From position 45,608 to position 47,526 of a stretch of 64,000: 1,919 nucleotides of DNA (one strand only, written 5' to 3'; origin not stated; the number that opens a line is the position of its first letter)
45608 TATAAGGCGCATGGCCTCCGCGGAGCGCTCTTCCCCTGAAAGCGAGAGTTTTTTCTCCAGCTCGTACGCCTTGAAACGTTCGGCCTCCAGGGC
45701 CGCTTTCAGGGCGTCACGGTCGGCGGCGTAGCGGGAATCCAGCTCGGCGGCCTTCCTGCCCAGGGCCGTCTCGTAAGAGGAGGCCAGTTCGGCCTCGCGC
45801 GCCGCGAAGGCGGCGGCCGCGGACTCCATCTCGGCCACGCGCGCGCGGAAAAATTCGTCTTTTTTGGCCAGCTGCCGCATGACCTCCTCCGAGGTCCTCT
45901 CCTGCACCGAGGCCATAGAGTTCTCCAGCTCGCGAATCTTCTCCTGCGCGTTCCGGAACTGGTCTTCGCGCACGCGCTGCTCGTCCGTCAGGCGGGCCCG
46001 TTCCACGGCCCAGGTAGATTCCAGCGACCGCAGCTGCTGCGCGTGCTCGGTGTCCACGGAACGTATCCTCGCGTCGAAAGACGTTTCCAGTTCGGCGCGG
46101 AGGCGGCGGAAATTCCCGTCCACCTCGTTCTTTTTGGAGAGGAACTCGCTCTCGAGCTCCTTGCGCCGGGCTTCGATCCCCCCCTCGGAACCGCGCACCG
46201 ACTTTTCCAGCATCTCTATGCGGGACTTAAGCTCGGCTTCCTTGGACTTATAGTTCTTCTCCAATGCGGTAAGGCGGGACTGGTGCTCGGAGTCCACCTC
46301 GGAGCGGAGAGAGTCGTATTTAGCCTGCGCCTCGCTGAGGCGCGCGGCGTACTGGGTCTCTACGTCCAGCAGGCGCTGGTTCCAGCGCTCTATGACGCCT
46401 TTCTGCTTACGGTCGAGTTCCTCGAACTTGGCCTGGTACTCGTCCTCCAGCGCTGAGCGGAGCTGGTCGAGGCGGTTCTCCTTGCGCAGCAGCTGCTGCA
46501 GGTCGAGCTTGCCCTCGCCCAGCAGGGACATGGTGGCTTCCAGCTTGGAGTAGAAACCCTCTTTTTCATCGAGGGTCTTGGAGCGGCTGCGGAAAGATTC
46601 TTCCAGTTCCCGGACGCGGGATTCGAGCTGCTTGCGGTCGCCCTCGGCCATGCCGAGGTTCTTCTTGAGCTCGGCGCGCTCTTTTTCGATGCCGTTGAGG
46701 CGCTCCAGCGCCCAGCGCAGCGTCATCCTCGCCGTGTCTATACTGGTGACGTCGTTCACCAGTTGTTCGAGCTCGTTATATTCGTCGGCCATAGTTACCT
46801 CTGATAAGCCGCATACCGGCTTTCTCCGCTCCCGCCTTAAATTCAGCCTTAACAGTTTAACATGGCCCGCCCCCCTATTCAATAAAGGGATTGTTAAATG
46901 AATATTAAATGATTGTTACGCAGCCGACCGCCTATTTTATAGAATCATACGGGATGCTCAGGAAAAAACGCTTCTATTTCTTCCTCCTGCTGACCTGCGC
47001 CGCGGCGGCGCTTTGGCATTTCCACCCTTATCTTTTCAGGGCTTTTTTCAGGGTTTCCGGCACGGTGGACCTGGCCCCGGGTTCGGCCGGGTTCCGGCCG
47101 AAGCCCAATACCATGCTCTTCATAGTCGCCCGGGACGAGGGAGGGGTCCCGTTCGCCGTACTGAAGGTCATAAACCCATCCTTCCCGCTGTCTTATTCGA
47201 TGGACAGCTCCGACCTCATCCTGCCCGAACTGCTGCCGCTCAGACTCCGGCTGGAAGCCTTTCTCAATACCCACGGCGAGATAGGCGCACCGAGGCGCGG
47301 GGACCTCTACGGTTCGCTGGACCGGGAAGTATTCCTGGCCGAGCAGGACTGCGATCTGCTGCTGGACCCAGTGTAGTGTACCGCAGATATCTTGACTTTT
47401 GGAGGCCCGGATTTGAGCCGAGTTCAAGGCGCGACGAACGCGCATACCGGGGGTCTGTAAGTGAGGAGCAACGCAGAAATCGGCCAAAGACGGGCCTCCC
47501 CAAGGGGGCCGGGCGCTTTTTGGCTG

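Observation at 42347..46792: Translationally coupled three-gene operon of coiled-coil proteins (1039 + 239 + 201 aa, the last membrane-anchored) heading the glycan export locus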

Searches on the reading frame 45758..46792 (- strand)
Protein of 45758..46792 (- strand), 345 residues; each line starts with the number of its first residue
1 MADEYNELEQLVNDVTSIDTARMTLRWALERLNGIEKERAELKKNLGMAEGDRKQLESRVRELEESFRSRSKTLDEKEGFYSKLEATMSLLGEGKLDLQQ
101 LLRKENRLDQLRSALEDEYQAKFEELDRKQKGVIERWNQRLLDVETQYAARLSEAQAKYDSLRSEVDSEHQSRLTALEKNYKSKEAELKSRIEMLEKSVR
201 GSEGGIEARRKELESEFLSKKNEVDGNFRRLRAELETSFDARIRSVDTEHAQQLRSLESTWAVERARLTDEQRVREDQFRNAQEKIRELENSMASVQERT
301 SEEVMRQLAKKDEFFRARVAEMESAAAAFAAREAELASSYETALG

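Call 33: search_solved_structures(query=A2, max_evalue=1)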
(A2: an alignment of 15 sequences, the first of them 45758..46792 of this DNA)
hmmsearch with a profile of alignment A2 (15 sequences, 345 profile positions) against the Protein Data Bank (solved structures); distinct sequences matched with E-value up to 1: 19.
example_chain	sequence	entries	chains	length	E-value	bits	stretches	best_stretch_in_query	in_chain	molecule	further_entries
7zr2_A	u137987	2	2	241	0.0073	18.8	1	147-341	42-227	Spike protein S2',Chimeric protein mimic of SARS-CoV-2 Spike HR1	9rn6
5ijh_A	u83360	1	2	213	0.014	17.9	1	127-174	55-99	Xenotropic and polytropic retrovirus receptor 1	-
8tyu_B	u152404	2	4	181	0.02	17.4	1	126-169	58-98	Solute carrier family 53 member 1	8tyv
9d5n_CC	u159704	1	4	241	0.024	17.1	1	249-336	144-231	Enkurin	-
8yfu_A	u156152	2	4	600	0.072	15.5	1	132-173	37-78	Solute carrier family 53 member 1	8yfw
9jxi_A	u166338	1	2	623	0.076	15.5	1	132-173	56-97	Solute carrier family 53 member 1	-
8yet_A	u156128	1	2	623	0.077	15.5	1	132-173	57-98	Solute carrier family 53 member 1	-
9jxj_B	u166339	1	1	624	0.077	15.5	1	132-173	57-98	Solute carrier family 53 member 1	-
9jxe_A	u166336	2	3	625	0.077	15.5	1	132-173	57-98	Solute carrier family 53 member 1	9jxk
9jxo_A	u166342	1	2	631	0.077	15.4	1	132-173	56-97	Solute carrier family 53 member 1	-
9iws_A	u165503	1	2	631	0.078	15.4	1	132-173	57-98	Solute carrier family 53 member 1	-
9jxh_A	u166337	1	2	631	0.078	15.4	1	132-173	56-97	Solute carrier family 53 member 1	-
9jxl_B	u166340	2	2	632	0.078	15.4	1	132-173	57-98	Solute carrier family 53 member 1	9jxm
9jxn_B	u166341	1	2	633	0.078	15.4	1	132-173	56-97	Solute carrier family 53 member 1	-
9jxq_A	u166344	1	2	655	0.084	15.3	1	132-173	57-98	Solute carrier family 53 member 1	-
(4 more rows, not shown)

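Call 44: search_protein_representatives(alignment_id=A2)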
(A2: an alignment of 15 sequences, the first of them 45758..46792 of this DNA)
Query: 15 sequences, 345 profile positions. Proteins with E-value up to 0.001 (for the whole library): 327; up to 1e-10: 113; up to 1e-30: 45. The best 150 are listed.
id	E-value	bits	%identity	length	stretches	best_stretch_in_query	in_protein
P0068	3.1e-186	635.0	-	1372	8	2-344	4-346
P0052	7.7e-173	591.0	-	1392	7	1-344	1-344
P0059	6.5e-172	587.9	-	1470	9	1-344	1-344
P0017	3.5e-167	572.3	-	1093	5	1-344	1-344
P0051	5.9e-166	568.3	-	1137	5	1-344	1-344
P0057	1.5e-164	563.7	-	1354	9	1-344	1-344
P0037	1.5e-162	557.1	-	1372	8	1-343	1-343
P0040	1.4e-159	547.3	-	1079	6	1-344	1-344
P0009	2.0e-158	543.6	-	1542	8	1-344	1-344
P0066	1.7e-147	507.6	-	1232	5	1-344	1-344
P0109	1.5e-142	491.4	-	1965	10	1-344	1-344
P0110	5.2e-140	483.0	-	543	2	1-344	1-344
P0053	6.0e-139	479.5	-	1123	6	4-344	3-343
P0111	6.3e-130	449.8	-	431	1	1-344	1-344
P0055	6.4e-123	426.8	-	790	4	1-344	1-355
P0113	1.9e-87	310.2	-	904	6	1-328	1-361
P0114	5.2e-80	285.7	-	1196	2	3-344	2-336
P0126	6.2e-53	196.7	-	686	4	9-259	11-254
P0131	6.5e-45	170.3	-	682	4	5-327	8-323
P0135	2.0e-42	162.1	-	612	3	8-331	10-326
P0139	1.3e-35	139.7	-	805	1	2-342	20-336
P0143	4.9e-29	118.1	-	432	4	9-119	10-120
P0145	2.4e-28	115.8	-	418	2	12-299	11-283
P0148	1.9e-24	103.0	-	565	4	14-120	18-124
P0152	8.5e-24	100.9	-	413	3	12-117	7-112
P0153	1.4e-23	100.2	-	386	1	13-305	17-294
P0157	1.8e-21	93.2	-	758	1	12-328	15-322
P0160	5.4e-21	91.6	-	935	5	15-298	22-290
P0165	6.6e-20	88.1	-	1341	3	12-341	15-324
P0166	1.2e-19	87.2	-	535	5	2-116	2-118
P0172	2.2e-18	83.0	-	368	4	7-118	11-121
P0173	2.7e-18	82.8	-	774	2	12-325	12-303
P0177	4.4e-18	82.1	-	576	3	12-118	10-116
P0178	7.7e-18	81.3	-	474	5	12-114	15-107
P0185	5.3e-16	75.2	-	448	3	12-107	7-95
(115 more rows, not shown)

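Call 46: list_cluster_members(proteins=[P0143, P0148, P0152, P0166, P0172, P0177, P0178, P0185, P0165, P0157])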
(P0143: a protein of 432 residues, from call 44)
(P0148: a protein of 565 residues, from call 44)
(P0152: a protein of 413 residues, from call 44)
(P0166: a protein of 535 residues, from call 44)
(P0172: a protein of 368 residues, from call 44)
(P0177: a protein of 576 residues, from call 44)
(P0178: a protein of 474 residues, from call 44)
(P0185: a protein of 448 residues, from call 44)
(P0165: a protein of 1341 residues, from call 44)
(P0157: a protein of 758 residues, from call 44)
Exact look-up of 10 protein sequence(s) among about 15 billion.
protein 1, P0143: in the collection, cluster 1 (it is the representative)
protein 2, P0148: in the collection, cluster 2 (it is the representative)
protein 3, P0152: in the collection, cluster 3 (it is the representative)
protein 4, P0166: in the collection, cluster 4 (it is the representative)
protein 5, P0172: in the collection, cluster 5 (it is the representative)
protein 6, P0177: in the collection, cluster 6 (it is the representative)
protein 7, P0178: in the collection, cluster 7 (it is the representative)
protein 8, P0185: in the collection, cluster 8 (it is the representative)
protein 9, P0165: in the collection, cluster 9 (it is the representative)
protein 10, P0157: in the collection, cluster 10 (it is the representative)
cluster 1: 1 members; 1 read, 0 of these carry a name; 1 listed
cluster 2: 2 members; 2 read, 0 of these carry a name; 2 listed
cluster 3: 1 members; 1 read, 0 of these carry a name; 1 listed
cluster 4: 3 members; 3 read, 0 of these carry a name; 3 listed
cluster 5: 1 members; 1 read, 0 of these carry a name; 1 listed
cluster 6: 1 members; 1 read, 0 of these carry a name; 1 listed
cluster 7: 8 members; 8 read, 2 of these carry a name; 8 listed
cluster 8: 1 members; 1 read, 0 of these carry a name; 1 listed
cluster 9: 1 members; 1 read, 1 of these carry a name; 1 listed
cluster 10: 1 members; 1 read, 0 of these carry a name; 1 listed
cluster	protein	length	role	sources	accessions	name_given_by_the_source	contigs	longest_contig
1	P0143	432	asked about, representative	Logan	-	-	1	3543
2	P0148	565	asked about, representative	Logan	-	-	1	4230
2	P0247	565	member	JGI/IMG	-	-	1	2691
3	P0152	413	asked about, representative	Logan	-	-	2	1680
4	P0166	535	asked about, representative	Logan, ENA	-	-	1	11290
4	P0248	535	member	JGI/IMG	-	-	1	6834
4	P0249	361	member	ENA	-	-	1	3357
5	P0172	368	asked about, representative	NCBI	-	-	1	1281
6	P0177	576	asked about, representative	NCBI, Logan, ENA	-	-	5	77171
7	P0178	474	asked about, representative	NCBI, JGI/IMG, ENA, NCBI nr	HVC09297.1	MAG TPA: hypothetical protein VNH15_05105 [Elusimicrobiota bacterium] | hypothetical protein [Elusimicrobiota bacterium]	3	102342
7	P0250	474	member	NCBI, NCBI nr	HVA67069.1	MAG TPA: hypothetical protein VNK24_09135 [Elusimicrobiota bacterium] | hypothetical protein [Elusimicrobiota bacterium]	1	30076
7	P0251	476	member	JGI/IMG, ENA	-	-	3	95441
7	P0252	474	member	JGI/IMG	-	-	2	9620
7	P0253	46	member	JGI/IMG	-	-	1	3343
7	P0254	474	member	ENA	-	-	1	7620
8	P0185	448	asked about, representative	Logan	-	-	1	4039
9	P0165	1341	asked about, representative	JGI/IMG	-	hypothetical protein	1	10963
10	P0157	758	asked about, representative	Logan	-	-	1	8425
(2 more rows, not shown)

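Call 47: predict_structure(alignment_id=A2)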
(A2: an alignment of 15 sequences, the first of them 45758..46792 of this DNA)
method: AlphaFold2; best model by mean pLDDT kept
length: 345 residues; sequences in the alignment: 15
mean_pLDDT: 87.3   pTM: 0.26
mean pLDDT of the five models: 87.3, 85.1, 84.7, 83.7, 82.3
residues with pLDDT >= 90: 175; 70-90: 153; 50-70: 17; < 50: 0
segments of 3 or more residues with pLDDT < 50: none
pLDDT, mean of each block of 10 residues (from residue 1): 68 75 84 86 87 88 87 82 74 69 84 92 94 95 94 95 96 96 96 94 90 93 94 94 92 93 93 93 91 87 84 83 80 76 66
secondary structure, 60 per line:
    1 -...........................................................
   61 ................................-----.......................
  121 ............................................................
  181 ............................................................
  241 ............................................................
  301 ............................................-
elements in order: H2-92 H98-344

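Call 54: fold_search(model_id=the predicted structure, library=pdb)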
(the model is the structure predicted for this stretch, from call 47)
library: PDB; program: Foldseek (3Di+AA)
matches with E <= 10: 0; with E <= 0.001: 0
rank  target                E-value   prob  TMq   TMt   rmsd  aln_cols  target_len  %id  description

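Call 77: list_cluster_members(proteins=[P0113, P0114, P0126, P0131, P0135, P0139, P0145, P0153, P0160, P0173])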
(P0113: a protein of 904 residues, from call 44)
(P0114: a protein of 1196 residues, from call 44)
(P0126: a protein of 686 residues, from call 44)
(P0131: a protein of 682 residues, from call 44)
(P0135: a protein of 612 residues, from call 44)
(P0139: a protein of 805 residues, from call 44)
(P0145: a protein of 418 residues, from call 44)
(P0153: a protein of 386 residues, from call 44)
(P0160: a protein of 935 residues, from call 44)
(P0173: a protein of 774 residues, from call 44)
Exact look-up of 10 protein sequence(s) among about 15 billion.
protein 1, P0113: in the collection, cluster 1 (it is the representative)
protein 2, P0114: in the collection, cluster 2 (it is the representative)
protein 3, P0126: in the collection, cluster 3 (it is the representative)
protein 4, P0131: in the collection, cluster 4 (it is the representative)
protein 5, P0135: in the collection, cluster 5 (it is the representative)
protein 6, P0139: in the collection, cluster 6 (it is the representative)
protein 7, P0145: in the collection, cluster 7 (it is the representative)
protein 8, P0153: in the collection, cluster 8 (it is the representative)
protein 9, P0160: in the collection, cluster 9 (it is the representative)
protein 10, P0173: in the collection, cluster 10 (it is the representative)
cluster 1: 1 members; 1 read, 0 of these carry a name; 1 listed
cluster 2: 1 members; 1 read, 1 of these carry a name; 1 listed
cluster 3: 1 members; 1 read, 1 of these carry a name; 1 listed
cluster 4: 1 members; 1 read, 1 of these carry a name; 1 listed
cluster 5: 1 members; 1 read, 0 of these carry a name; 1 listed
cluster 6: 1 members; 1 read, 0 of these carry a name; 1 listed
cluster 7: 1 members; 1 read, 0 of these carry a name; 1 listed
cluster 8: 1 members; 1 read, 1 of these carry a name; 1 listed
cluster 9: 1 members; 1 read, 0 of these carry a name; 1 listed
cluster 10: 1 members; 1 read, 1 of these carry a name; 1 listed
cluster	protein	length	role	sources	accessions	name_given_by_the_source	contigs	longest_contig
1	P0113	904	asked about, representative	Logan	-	-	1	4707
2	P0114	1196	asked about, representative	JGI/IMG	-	hypothetical protein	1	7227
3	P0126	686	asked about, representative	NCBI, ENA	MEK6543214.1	MAG: hypothetical protein AABZ44_02100 [Elusimicrobiota bacterium]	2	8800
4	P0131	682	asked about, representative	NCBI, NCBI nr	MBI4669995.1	MAG: hypothetical protein HY747_12600 [Elusimicrobia bacterium] | hypothetical protein [Elusimicrobiota bacterium]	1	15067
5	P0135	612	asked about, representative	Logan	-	-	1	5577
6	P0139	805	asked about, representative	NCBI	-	-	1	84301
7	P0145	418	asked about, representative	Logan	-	-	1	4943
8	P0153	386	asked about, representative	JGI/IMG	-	hypothetical protein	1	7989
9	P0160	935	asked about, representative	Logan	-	-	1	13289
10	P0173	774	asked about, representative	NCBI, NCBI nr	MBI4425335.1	MAG: hypothetical protein HY554_16520 [Elusimicrobia bacterium] | hypothetical protein [Elusimicrobiota bacterium]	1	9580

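Call 79: search_protein_families(library=pfam, alignment_id=A2, max_evalue=0.01)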
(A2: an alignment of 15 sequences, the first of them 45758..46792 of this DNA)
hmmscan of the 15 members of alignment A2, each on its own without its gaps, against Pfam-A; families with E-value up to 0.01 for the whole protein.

A. member 1, window:45758-46792:- (345 aa): 2 families
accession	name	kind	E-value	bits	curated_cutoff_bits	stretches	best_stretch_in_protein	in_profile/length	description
PF08702.15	Fib_alpha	-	0.0014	19.2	29.9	0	174-264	26-114/143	Fibrinogen alpha/beta chain family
PF16526.10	CLZ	-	0.0088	16.9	26.7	1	141-197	14-70/71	C-terminal leucine zipper domain of cyclic nucleotide-gated channels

B. families by the number of members that match (of 15 scanned): 6 families
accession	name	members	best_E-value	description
PF08702.15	Fib_alpha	1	0.0014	Fibrinogen alpha/beta chain family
PF08172.17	CASP_C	1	0.0023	CASP C terminal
PF15665.10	FAM184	1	0.0032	Family with sequence similarity 184, A and B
PF25450.1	Rab11-FIP3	1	0.0064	Rab11-FIP3-like domain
PF16526.10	CLZ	1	0.0088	C-terminal leucine zipper domain of cyclic nucleotide-gated channels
PF12709.12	Fungal_TACC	1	0.0088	Fungal Transforming acidic coiled-coil (TACC) proteins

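Call 86: find_related_loci(query=A5, collection=metagenome_contigs, flank=10000)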
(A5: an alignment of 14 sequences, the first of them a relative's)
Query A5 (565 aa) in metagenome_contigs; peptide patterns used: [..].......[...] (x = any residue, [..] = any of these).
219 stretches matched a pattern; 150 encode a relative of the query (tblastn E <= 1e-3); the best 80 are kept; 80 distinct loci.
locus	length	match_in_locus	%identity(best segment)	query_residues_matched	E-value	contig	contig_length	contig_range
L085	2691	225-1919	92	1-565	0e+0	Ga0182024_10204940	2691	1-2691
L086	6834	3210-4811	45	4-559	2e-119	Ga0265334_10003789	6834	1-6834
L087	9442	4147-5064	47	3-308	5e-78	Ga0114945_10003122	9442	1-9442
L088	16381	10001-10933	46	9-320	1e-74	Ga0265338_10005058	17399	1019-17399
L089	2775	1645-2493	39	10-292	6e-55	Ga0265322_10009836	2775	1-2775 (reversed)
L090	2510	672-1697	35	10-350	2e-53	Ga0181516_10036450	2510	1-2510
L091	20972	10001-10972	40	10-514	1e-52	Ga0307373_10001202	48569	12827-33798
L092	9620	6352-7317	40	10-512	9e-53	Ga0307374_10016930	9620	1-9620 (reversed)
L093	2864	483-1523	35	10-349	1e-45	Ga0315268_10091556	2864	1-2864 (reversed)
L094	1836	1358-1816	56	10-162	6e-46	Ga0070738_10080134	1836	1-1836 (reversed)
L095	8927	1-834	36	5-282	4e-45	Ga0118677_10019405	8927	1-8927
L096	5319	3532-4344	37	12-282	3e-44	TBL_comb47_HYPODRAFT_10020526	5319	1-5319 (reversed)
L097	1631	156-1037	35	1-327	3e-39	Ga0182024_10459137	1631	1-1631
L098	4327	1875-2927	33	5-358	1e-34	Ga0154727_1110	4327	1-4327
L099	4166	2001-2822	36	15-288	1e-33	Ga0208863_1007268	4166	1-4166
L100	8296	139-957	35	1-273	7e-31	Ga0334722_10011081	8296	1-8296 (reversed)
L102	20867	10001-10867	33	2-288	8e-30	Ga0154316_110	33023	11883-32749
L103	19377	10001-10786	35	15-276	1e-28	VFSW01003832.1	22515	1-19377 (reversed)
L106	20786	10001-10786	35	15-276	1e-24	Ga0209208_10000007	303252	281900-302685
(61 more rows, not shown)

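Call 89: search_protein_families(library=pfam, proteins=[L100:2180-3100:+, L100:3143-5275:-, L100:5279-5701:-, L100:5704-8151:-, L103:12126-13205:+, L103:7080-8069:-, L102:8543-9913:-, L106:16115-20776:-, L091:12084-13940:+, L091:6743-7774:+], max_evalue=0.001)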
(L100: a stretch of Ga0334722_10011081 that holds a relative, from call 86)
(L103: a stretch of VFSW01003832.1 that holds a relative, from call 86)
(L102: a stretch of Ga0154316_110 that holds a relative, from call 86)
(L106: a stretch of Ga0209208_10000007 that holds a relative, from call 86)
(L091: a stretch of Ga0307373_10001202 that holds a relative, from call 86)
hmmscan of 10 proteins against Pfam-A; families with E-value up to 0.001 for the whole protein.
L100:2180-3100:+ (306 aa): 0 families

L100:3143-5275:- (710 aa): 10 families
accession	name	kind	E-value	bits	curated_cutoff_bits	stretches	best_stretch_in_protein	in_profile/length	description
PF07719.23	TPR_2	-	7.8e-13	47.9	27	1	658-689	3-34/34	Tetratricopeptide repeat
PF11751.14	PorP_SprF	-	1.5e-12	48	22.3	1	81-350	17-269/273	Type IX secretion system membrane protein PorP/SprF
PF00515.34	TPR_1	-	1.3e-07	31.6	27.8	1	659-689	4-34/34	Tetratricopeptide repeat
PF13428.12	TPR_14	-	1.5e-07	31.8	23.5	0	587-620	3-36/44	Tetratricopeptide repeat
PF13414.12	TPR_11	-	2.1e-06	27.8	26.8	0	665-691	3-29/42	TPR repeat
PF13729.12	TraF_2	-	5.1e-06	26.3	25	1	206-270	190-262/264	F plasmid transfer operon, TraF, protein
PF14559.12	TPR_19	-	2.1e-05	25.2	25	0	569-620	9-60/68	Tetratricopeptide repeat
PF13371.12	TPR_9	-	4.6e-05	23.8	35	1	560-627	4-71/73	Tetratricopeptide repeat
PF13181.12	TPR_8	-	0.00026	21.3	25.7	0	659-688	4-33/34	Tetratricopeptide repeat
PF03349.22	Toluene_X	-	0.00034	19.7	29.7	0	64-100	20-59/421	Outer membrane protein transport protein (OMPP1/FadL/TodX)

L100:5279-5701:- (140 aa): 1 family
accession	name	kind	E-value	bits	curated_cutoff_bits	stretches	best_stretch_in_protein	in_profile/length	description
PF13585.12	CHU_C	-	4.1e-07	30.5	27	0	39-78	4-42/86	CHU_C Type IX secretion signal domain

L100:5704-8151:- (815 aa): 4 families
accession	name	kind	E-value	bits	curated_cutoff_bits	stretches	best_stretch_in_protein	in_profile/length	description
PF00041.27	fn3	-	3.1e-21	75.8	25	1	270-351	2-80/84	Fibronectin type III domain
PF16656.11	Pur_ac_phosph_N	-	1.9e-09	38.4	30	0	193-249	12-79/93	Purple acid Phosphatase, N-terminal domain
PF13585.12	CHU_C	-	5.9e-05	23.6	27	1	730-805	5-78/86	CHU_C Type IX secretion signal domain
PF25059.1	FN3_DSCAM-DSCAML_C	-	0.00039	21.1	39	0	321-348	47-74/89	DSCAM/DSCAML C-terminal Fn3-like domain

L103:12126-13205:+ (359 aa): 0 families

L103:7080-8069:- (329 aa): 1 family
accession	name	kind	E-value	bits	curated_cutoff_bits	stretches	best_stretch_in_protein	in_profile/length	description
PF02618.21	YceG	-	4e-79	266.4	32.4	1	30-303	1-273/275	YceG-like family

L102:8543-9913:- (456 aa): 4 families
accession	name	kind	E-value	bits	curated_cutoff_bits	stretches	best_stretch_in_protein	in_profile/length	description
PF02518.31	HATPase_c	-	1.3e-29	103.3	26.4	1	339-454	2-109/111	Histidine kinase-, DNA gyrase B-, and HSP90-like ATPase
PF00512.31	HisKA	-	7.7e-13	48.7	26.9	1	223-293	2-66/66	His Kinase A (phospho-acceptor) domain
PF00672.30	HAMP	-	1.3e-11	45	25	1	166-217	1-52/53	HAMP domain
PF13581.12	HATPase_c_2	-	0.00074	20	27.4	0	343-431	32-111/127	Histidine kinase-like ATPase domain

L106:16115-20776:- (1553 aa): 8 families
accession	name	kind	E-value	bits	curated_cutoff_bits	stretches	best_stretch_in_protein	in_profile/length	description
PF00041.27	fn3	-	2.7e-67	223.4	25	5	542-623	3-81/84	Fibronectin type III domain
PF16656.11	Pur_ac_phosph_N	-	6.5e-36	123.2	30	0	830-887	27-80/93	Purple acid Phosphatase, N-terminal domain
PF10179.15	NDNF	-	2.5e-21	76.5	27.3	0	1131-1161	81-111/127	Neuron-derived neurotrophic factor, first Fn(III) domain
PF25059.1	FN3_DSCAM-DSCAML_C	-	9.8e-21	74.3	39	0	36-81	40-85/89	DSCAM/DSCAML C-terminal Fn3-like domain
PF21466.3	GH101_dom-5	-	1.2e-13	51.6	27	0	283-336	10-63/145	Endo-alpha-N-acetylgalactosaminidase, domain 5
PF24489.1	Ig_J_second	-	7.3e-10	39.3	27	0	873-909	63-100/105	Tip attachment protein J second Ig-like domain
PF25788.1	Ig_Rha78A_N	-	3.2e-08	34.2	27.4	0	568-629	36-103/105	Rha78A-like, N-terminal immunoglobulin domain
PF11677.13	DUF3273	-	0.00044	20.1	25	0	752-810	137-195/265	Protein of unknown function (DUF3273)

L091:12084-13940:+ (618 aa): 0 families

L091:6743-7774:+ (343 aa): 2 families
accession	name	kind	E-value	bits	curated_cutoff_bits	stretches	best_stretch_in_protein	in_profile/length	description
PF13640.12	2OG-FeII_Oxy_3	-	4.5e-17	63.3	27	1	122-221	8-98/98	2OG-Fe(II) oxygenase superfamily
PF13661.12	2OG-FeII_Oxy_4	-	9.2e-14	52.2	27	1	124-209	10-91/98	2OG-Fe(II) oxygenase superfamily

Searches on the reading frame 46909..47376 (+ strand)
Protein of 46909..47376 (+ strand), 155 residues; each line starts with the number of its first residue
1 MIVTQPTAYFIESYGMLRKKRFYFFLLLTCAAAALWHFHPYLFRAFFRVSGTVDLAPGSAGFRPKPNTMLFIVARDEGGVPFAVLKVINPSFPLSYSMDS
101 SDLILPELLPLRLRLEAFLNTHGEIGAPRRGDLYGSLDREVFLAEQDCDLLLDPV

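Call 36: search_protein_families(library=pfam, proteins=[window:46909-47376:+], max_evalue=0.01)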
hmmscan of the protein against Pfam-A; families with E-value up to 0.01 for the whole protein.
window:46909-47376:+ (155 aa): 1 family
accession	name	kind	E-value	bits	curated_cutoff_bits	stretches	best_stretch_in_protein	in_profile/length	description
PF23892.1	Ig_CycH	-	2.3e-05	24.5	27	1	52-139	4-94/108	Cytochrome c-type biogenesis protein H Ig-like domain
